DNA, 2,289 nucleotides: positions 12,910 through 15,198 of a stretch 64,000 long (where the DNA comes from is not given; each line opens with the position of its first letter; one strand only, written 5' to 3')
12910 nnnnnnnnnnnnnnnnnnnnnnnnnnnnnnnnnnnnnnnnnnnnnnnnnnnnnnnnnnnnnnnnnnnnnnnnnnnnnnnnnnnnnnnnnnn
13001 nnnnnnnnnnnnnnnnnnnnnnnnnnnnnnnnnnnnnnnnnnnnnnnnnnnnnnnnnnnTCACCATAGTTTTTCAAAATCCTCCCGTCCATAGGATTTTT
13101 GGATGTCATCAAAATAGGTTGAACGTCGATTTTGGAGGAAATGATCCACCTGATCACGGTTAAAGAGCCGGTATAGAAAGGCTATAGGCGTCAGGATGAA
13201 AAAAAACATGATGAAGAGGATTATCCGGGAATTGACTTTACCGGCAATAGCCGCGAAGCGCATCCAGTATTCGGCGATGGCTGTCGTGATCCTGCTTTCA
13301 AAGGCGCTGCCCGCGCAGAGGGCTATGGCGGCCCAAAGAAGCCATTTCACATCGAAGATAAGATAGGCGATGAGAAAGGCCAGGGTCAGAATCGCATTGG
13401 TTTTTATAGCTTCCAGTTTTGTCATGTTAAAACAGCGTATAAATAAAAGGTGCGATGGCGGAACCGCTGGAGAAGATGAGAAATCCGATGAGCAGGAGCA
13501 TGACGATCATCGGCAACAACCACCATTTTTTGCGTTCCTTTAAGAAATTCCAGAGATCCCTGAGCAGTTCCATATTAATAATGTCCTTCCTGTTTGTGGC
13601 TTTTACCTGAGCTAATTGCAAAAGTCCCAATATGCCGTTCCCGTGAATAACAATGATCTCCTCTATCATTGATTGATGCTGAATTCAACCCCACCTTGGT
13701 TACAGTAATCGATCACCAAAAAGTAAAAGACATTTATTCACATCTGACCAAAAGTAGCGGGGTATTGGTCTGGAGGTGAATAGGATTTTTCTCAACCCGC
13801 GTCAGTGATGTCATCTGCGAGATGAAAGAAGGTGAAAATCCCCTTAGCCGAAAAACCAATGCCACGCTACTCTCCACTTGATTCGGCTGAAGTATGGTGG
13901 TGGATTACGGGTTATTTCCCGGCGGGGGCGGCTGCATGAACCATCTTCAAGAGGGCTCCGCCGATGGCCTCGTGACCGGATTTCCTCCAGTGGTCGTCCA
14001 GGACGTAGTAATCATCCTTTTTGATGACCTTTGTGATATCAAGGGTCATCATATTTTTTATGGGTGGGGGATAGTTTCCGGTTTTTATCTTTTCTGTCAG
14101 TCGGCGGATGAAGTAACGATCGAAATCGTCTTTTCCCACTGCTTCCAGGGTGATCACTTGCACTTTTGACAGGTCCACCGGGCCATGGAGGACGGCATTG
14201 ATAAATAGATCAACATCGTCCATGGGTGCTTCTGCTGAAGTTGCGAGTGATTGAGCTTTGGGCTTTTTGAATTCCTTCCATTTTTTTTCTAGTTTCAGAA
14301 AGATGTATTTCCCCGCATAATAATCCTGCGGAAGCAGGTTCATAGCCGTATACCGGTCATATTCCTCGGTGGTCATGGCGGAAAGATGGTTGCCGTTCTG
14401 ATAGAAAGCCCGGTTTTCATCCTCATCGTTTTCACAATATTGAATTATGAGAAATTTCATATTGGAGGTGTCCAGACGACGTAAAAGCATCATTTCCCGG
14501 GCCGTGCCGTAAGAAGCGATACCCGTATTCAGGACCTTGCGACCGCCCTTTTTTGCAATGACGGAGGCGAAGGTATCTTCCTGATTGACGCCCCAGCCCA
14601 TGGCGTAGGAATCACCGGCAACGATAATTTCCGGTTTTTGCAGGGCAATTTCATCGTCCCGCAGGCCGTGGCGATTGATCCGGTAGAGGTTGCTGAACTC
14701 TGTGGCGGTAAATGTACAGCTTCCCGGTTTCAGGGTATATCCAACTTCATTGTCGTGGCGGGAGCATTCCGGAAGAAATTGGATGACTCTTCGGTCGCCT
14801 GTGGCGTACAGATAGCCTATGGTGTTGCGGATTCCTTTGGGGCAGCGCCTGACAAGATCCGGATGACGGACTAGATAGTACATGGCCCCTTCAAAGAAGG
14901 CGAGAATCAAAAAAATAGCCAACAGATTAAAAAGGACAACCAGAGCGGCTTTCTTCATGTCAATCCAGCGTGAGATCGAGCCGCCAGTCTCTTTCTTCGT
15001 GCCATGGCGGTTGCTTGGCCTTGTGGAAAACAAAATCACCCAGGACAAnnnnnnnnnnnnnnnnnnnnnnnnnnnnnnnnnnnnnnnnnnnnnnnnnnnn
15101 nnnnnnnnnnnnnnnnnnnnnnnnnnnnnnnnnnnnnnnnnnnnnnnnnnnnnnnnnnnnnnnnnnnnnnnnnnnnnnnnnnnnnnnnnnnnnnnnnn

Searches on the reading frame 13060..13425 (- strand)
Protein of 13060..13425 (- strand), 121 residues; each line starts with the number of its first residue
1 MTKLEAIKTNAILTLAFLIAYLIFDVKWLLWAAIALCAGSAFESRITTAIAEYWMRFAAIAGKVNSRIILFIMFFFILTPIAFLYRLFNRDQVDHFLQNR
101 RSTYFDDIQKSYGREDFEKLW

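Call 8: search_protein_families(library=pfam, proteins=[window:13060-13425:-], max_evalue=0.001)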
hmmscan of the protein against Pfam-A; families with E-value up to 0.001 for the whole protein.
window:13060-13425:- (121 aa): 1 family
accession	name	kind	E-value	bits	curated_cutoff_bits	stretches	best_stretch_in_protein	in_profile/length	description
PF19588.4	SxtJ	-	4.6e-08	34.1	24.4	1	27-92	32-97/99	Saxitoxin biosynthesis operon protein SxtJ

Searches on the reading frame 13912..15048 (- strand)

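Call 9: search_protein_families(library=pfam, proteins=[window:13912-15048:-], max_evalue=0.001)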
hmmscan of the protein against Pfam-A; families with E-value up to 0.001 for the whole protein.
window:13912-15048:- (378 aa): 0 families

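Call 59: search_protein_families(library=ncbifam, proteins=[window:13912-15048:-], max_evalue=0.01)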
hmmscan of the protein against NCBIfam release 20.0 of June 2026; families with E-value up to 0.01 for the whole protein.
window:13912-15048:- (378 aa): 3 families
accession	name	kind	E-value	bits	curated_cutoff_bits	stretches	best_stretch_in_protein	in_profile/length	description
NF047475.1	GDSL_LA_2490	hypoth_equivalog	1.7e-08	34.2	325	1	115-192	58-140/431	LA_2490 family SGNH/GDSL-type esterase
NF047474.1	GDSL_LA_2486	hypoth_equivalog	5.4e-05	22.6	300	1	131-183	79-134/326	LA_2486 family SGNH/GDSL-type esterase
NF008174.0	PRK10921.1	equivalog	0.00083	19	432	1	20-73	5-57/258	Sec-independent protein translocase subunit TatC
